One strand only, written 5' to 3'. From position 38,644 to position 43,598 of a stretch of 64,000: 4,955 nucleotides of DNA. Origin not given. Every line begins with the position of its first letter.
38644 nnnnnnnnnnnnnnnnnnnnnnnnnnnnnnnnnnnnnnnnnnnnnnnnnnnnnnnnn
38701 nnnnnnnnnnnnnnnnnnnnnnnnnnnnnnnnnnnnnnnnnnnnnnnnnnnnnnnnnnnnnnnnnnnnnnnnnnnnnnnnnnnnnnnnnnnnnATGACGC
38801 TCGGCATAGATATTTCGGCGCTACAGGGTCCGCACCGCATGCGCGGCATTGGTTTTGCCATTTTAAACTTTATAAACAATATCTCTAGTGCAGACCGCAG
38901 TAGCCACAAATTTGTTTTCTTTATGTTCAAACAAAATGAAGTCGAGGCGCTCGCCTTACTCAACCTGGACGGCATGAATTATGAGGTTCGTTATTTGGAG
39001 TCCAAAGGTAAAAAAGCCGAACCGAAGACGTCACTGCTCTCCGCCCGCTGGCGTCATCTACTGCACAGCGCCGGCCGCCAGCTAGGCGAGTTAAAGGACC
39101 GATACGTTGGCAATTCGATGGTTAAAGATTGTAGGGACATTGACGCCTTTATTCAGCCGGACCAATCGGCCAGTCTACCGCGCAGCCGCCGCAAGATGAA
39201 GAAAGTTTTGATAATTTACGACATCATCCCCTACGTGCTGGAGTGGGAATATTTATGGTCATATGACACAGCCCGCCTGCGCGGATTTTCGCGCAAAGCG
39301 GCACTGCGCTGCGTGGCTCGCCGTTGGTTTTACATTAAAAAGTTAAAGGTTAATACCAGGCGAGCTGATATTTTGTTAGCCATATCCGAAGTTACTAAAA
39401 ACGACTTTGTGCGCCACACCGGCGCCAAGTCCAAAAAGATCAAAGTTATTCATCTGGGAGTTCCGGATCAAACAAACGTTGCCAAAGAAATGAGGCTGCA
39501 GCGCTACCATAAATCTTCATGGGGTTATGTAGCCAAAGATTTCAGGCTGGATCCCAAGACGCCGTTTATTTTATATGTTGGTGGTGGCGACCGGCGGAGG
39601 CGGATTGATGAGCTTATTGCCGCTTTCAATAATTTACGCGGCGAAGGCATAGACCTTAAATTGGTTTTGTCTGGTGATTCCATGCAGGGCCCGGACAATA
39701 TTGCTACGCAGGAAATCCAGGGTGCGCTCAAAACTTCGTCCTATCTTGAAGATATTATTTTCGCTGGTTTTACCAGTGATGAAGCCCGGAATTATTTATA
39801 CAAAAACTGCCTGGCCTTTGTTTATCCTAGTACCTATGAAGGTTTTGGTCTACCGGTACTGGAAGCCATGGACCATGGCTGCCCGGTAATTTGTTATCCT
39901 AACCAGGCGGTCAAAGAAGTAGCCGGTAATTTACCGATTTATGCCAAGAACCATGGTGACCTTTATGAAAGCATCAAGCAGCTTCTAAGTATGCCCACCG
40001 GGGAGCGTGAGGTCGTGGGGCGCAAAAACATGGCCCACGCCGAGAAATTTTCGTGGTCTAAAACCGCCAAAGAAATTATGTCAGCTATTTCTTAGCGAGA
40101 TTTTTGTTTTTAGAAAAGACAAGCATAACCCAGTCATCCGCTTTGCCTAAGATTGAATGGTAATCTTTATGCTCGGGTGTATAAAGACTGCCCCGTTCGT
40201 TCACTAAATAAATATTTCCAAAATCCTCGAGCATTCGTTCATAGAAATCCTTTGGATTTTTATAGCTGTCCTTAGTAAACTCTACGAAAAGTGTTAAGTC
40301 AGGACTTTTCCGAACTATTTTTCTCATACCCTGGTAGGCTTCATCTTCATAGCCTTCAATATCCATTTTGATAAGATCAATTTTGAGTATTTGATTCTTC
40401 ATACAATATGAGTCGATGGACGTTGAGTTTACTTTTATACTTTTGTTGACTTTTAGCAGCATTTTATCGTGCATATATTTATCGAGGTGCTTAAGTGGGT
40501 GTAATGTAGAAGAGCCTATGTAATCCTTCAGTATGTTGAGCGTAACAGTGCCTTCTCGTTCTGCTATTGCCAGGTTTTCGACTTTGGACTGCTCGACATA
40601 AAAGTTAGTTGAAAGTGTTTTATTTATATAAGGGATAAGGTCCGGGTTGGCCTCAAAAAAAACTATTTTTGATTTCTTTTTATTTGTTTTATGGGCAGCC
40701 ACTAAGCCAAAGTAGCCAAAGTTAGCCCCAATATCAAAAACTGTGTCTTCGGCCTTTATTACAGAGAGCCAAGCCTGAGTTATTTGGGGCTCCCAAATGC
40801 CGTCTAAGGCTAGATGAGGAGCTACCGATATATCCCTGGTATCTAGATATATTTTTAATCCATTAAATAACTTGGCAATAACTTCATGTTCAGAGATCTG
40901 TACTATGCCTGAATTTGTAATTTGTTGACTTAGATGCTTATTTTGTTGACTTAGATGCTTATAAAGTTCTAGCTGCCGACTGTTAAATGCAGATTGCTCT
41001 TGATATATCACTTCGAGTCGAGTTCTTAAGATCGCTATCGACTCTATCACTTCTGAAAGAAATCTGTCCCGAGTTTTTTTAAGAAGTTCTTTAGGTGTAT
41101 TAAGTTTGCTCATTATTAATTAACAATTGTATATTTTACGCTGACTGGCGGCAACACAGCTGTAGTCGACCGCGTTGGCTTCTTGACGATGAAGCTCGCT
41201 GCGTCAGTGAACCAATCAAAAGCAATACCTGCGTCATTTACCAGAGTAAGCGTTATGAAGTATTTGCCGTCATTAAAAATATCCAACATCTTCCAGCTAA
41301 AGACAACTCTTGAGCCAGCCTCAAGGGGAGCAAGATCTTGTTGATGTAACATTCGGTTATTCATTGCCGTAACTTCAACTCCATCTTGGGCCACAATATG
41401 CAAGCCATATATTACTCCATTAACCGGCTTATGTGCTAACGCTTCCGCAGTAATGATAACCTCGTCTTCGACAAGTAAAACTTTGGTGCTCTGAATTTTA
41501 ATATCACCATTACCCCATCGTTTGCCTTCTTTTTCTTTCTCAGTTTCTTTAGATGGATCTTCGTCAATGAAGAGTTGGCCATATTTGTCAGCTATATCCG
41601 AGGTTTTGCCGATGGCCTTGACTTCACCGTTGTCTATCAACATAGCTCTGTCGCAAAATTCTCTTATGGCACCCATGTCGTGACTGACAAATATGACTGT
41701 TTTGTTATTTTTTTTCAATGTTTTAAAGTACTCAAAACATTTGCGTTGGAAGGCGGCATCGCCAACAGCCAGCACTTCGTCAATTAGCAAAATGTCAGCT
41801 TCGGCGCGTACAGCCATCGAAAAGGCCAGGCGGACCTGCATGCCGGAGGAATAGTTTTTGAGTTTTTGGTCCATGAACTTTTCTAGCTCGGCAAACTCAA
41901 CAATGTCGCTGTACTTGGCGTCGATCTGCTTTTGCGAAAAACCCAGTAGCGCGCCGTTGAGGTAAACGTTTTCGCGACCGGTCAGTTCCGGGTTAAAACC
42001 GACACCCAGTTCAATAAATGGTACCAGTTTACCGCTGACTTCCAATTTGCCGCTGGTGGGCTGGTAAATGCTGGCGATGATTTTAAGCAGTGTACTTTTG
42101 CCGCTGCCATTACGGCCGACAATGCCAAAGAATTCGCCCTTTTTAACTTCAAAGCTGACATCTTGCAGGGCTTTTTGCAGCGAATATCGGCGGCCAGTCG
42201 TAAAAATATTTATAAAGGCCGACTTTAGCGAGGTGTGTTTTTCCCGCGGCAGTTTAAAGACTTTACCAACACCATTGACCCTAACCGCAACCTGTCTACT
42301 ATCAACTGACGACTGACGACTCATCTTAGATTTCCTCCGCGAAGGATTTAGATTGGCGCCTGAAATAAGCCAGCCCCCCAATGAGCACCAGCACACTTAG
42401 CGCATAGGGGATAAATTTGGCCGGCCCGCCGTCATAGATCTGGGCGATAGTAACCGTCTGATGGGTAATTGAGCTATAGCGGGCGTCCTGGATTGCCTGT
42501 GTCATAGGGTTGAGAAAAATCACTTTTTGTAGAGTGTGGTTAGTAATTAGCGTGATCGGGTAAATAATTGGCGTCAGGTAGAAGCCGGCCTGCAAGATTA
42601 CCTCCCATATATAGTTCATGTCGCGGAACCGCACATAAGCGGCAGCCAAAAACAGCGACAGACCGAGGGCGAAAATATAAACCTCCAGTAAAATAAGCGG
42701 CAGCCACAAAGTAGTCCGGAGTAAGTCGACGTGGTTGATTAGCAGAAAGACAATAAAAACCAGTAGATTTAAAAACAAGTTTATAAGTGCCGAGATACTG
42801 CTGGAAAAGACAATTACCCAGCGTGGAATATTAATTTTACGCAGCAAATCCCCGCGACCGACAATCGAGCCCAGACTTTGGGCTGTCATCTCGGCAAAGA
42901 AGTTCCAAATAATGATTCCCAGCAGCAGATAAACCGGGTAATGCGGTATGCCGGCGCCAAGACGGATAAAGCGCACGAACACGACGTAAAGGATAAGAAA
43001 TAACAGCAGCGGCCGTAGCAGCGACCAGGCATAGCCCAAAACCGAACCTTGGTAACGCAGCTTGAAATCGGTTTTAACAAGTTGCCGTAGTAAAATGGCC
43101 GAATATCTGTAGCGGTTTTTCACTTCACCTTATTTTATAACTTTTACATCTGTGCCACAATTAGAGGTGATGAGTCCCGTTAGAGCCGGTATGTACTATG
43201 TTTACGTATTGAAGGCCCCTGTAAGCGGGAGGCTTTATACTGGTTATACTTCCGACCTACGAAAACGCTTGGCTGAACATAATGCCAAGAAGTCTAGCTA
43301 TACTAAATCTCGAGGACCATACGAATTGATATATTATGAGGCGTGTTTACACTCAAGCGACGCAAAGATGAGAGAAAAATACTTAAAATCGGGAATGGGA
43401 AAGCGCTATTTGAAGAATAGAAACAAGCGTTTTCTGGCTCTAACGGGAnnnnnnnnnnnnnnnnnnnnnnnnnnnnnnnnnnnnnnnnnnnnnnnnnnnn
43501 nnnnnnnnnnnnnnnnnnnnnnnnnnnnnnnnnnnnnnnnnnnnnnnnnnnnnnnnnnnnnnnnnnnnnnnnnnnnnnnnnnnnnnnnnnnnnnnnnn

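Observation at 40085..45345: D-rhamnan (CPA-like) ABC-transporter pathway sitting beside the lectin-tagged enzymes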

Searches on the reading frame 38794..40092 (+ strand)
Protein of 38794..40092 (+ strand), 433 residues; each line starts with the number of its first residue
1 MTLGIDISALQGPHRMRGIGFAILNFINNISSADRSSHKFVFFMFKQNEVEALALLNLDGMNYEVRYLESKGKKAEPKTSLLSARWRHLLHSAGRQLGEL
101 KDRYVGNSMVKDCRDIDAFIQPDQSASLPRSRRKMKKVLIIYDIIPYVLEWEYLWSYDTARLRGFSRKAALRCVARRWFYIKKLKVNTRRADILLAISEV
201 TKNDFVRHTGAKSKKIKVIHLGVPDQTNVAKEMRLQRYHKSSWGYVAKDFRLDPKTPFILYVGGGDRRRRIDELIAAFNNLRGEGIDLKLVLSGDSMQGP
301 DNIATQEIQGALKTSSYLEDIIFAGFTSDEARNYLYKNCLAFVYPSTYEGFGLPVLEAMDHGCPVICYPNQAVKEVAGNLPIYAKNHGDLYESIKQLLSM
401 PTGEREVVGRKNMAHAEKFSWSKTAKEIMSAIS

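Call 3: search_protein_families(library=pfam, proteins=[window:38794-40092:+])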
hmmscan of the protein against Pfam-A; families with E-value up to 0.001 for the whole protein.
window:38794-40092:+ (433 aa): 4 families
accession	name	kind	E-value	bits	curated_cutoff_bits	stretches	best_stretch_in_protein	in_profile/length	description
PF00534.26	Glycos_transf_1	-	1.2e-23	84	26.4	1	250-406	9-163/172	Glycosyl transferases group 1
PF13692.12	Glyco_trans_1_4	-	3.7e-18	66.6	27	1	257-399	2-141/142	Glycosyl transferases group 1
PF20706.3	GT4-conflict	-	7.7e-07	28.9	26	1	254-367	195-310/385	Family 4 Glycosyltransferase in conflict systems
PF13439.12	Glyco_transf_4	-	1.3e-05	25.8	28.5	1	175-224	121-167/170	Glycosyltransferase Family 4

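Call 4: search_protein_families(library=ncbifam, proteins=[window:38794-40092:+])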
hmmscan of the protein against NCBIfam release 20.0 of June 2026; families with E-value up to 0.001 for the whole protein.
window:38794-40092:+ (433 aa): 21 families
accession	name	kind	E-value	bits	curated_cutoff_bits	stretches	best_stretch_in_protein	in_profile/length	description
NF038295.1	EPS_HpsP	equivalog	2.4e-20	72.9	550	1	218-431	180-383/388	hormogonium polysaccharide biosynthesis glycosyltransferase HpsP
TIGR04047.1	MSMEG_0565_glyc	hypoth_equivalog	1.1e-18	67.5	259.85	1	189-429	137-368/373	MSMEG_0565 family glycosyltransferase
TIGR02149.1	glgA_Coryne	subfamily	1.3e-16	60.7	302.4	1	187-428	141-383/391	glycogen synthase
TIGR04157.1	glyco_rSAM_CFB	subfamily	7.6e-13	48.2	400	1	182-376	161-338/406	TIGR04157 family glycosyltransferase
TIGR03449.1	mycothiol_MshA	equivalog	3.3e-12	46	462.5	1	190-430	164-398/406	D-inositol-3-phosphate glycosyltransferase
NF041010.1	glycosy_Agl16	equivalog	3.5e-12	45.9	575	1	186-429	129-345/352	glycosylation protein Agl16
TIGR03999.1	thiol_BshA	equivalog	3.2e-11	42.8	273.7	1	182-406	136-341/375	N-acetyl-alpha-D-glucosaminyl L-malate synthase BshA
NF041876.1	EPS_EpsE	equivalog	3.4e-10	39.7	400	1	269-426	227-387/389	exopolysaccharide biosynthesis GT4 family glycosyltransferase EpsE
NF053787.1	GlcN_PG_synth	equivalog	9.1e-10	37.9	480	1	190-429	143-353/361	N-acetylglucosaminyl phosphatidylglycerol synthase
NF050063.1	ProtGlycPglJ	equivalog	1.7e-08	34.1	500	1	185-379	139-307/363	N-acetylgalactosamine-N,N'-diacetylbacillosaminyl-diphospho-undecaprenol 4-alpha-N-acetylgalactosaminyltransferase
NF053513.1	Gtran_IagA_BgsA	equivalog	1.9e-07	30.4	460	1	189-410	104-309/333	LTA glycolipid anchor biosynthesis glycosyltransferase, IagA/BgsA family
NF047881.1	glyco_SdgB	exception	1.9e-07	30.2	800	1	314-423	373-484/496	serine-aspartate repeat adhesin O-glycosyltransferase SdgB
NF007396.0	PRK09922.1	equivalog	3.6e-07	29.4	385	1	190-368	135-289/361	lipopolysaccharide 1,6-galactosyltransferase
NF047684.1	TeichurnBiosyTuaC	equivalog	1.1e-06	27.9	550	1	186-428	160-382/391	teichuronic acid biosynthesis protein TuaC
NF038255.1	exopoly_VpsD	equivalog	4.7e-06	25.7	300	1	267-368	214-312/381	VpsD family glycosyltransferase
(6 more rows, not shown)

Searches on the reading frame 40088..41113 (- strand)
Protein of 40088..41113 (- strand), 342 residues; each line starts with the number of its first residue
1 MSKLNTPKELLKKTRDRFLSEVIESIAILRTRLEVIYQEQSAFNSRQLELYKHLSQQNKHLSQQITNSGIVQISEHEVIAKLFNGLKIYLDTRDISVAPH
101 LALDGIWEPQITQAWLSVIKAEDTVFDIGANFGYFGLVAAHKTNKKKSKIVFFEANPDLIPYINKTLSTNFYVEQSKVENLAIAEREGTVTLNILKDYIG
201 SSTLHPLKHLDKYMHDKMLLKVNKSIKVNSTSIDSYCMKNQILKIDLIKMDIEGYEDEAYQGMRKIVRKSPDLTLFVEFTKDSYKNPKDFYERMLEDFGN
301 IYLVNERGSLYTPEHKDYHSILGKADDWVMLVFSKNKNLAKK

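Call 3: search_protein_families(library=pfam, proteins=[window:40088-41113:-])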
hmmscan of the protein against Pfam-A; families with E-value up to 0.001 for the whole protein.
window:40088-41113:- (342 aa): 1 family
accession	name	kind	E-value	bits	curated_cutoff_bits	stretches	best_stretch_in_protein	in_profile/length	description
PF05050.19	Methyltransf_21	-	2.7e-16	60.6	22.7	1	127-292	1-161/173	Methyltransferase FkbM domain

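Call 4: search_protein_families(library=ncbifam, proteins=[window:40088-41113:-])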
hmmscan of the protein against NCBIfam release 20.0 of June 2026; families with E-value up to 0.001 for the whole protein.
window:40088-41113:- (342 aa): 1 family
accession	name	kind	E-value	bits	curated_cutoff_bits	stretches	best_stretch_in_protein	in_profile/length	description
TIGR01444.1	fkbM_fam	subfamily_domain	9e-25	87.8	37.7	1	124-272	1-137/143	FkbM family methyltransferase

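Call 74: search_solved_structures(query=window:40088-41113:-, max_evalue=0.001)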
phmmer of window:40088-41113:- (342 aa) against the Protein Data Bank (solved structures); distinct sequences matched with E-value up to 0.001: 0.

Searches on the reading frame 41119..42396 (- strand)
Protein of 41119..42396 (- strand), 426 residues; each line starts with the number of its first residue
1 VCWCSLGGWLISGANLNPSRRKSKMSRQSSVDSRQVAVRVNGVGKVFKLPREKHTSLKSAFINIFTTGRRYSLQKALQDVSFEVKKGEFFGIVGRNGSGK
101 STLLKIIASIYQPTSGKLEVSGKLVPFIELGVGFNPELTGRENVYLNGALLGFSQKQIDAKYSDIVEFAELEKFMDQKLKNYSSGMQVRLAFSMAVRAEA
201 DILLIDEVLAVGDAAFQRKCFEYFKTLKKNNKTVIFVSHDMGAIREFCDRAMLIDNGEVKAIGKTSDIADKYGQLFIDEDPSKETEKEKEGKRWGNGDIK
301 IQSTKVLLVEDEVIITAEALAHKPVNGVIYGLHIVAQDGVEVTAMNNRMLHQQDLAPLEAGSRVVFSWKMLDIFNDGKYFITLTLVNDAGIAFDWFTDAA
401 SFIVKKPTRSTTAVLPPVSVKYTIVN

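Call 3: search_protein_families(library=pfam, proteins=[window:41119-42396:-])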
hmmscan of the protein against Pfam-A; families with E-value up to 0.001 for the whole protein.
window:41119-42396:- (426 aa): 7 families
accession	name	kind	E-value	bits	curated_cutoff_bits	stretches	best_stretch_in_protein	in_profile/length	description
PF00005.33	ABC_tran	-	2.1e-23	83.9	25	1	77-208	1-135/137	ABC transporter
PF14524.12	Wzt_C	-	1.2e-14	55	30.4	1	293-409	4-135/143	Wzt C-terminal domain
PF13304.12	AAA_21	-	3.4e-07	31.1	27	1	89-111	1-23/304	AAA domain, putative AbiEii toxin, Type IV TA system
PF02463.25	SMC_N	-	5.3e-05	23.2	40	0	87-107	24-44/220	RecF/RecN/SMC N terminal domain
PF13175.12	AAA_15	-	0.00018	21.7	32.1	1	77-233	14-110/374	AAA ATPase domain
PF13555.12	AAA_29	-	0.00068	19.8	27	0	80-110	15-45/61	P-loop containing region of AAA domain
PF13476.12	AAA_23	-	0.00078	20.6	27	0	78-108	11-40/201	AAA domain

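Call 4: search_protein_families(library=ncbifam, proteins=[window:41119-42396:-])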
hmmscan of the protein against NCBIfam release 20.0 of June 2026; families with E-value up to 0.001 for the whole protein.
window:41119-42396:- (426 aa): 187 families (the best 25 are shown)
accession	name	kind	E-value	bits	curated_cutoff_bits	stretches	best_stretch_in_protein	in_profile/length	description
NF010065.0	PRK13545.1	equivalog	4e-61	207.3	538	1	38-280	5-242/549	teichoic acids export protein ATP-binding subunit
NF010066.0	PRK13546.1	equivalog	1.1e-57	195.4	320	1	35-287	2-248/264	teichoic acids export ABC transporter ATP-binding subunit TagH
NF050108.1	galactan_ABC_ATP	equivalog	2.2e-56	190.8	400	1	53-272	21-240/244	galactan export ABC transporter ATP-binding subunit Wzt/RfbE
TIGR01188.1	drrA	subfamily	1.2e-40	139.7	312.45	1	70-346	2-287/302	daunorubicin resistance ABC transporter, ATP-binding protein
TIGR04521.1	ECF_ATPase_2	equivalog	9.2e-32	110.2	330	2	144-272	106-236/279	energy-coupling factor transporter ATPase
TIGR01186.1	proV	subfamily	3.8e-31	108.5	326.6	1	73-283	5-237/363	betaine/proline/choline family ABC transporter ATP-binding protein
NF010060.0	PRK13537.1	equivalog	3.9e-31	108.1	521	1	52-268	6-233/314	nodulation factor ABC transporter ATP-binding protein NodI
NF010059.0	PRK13536.1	equivalog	4.6e-30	104.5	549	1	49-270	31-263/342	nodulation factor ABC transporter ATP-binding protein NodI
NF040933.2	ABC_arch_GlcV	equivalog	8.2e-30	103.9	450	1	73-277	18-238/357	glucose ABC transporter ATP-binding protein GlcV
TIGR04520.1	ECF_ATPase_1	equivalog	9.4e-29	100.7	315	2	73-123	14-64/269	energy-coupling factor transporter ATPase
TIGR00968.1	3a0106s01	subfamily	2.8e-28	99.1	342.75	1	64-277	3-227/237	sulfate ABC transporter ATP-binding protein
NF006987.0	PRK09452.1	equivalog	7.9e-27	93.9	482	1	53-277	9-244/378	spermidine/putrescine ABC transporter ATP-binding protein PotA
TIGR01288.1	nodI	equivalog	1.1e-26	93.5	424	1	68-270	11-224/303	nodulation factor ABC transporter ATP-binding protein NodI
NF033858.1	ABC2_perm_RbbA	equivalog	2.2e-26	92.1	1050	1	55-274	260-490/909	ribosome-associated ATPase/putative transporter RbbA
NF000355.4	ribo_prot_ABC_F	equivalog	4.5e-26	91.8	380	1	67-261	8-194/499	ribosomal protection-like ABC-F family protein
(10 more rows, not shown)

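Call 21: search_solved_structures(query=window:41119-42396:-, max_evalue=1e-25)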
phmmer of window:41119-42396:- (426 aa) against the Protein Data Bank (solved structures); distinct sequences matched with E-value up to 1e-25: 24.
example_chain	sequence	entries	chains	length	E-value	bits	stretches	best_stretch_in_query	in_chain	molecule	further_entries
8dku_A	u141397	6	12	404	2.3e-64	221.2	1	75-404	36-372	ABC transporter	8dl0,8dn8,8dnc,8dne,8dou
7k2t_A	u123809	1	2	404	5.8e-64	219.9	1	75-404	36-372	ABC transporter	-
6amx_A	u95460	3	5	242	1.1e-62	215.7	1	76-275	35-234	ABC transporter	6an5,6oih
6m96_A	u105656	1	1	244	2.1e-62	214.7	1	75-275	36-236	ABC transporter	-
6jbh_A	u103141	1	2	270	1.2e-57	199.1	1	38-287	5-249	TarH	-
7dd0_A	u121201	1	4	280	1.3e-54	189.1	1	43-291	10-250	Teichoic acids export ATP-binding protein TagH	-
9cfl_B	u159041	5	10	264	2e-50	175.3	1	36-290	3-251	Teichoic acids export ATP-binding protein TagH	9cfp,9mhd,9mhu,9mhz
9qhw_C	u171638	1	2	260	1e-46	163.1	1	49-272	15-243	ABC transporter ATP-binding protein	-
9qfx_C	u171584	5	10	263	1e-46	163.1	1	49-272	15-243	ABC transporter ATP-binding protein | Probable o-antigen/lipopolysaccharide transport ATP-binding protein ABC transporter RfbE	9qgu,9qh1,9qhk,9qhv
9qhx_C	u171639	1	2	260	2.6e-46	161.7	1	49-272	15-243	ABC transporter ATP-binding protein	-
9qhj_C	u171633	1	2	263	2.7e-46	161.7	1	49-272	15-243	Probable o-antigen/lipopolysaccharide transport ATP-binding protein ABC transporter RfbE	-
7w01_A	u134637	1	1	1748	1e-34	123.5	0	76-276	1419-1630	Phospholipid-transporting ATPase ABCA3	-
7w02_A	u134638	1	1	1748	7.1e-34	120.8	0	76-276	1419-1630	Phospholipid-transporting ATPase ABCA3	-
8tsi_A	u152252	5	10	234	2.3e-32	115.8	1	69-260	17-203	ABC transporter ATP-binding protein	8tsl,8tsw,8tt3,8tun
8tsh_A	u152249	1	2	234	6e-32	114.5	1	69-260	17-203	ABC transporter ATP-binding protein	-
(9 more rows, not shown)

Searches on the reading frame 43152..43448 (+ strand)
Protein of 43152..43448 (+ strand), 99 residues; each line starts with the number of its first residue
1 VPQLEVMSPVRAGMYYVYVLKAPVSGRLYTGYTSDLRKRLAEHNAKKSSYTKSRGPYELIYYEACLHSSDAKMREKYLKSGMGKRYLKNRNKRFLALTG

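Call 3: search_protein_families(library=pfam, proteins=[window:43152-43448:+])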
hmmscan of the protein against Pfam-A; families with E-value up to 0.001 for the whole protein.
window:43152-43448:+ (99 aa): 1 family
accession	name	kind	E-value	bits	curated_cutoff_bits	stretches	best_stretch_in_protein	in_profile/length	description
PF01541.30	GIY-YIG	-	2e-15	57.3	22.6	1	14-82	1-72/78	GIY-YIG catalytic domain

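Call 4: search_protein_families(library=ncbifam, proteins=[window:43152-43448:+])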
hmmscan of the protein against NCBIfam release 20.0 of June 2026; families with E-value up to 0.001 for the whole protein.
window:43152-43448:+ (99 aa): 0 families
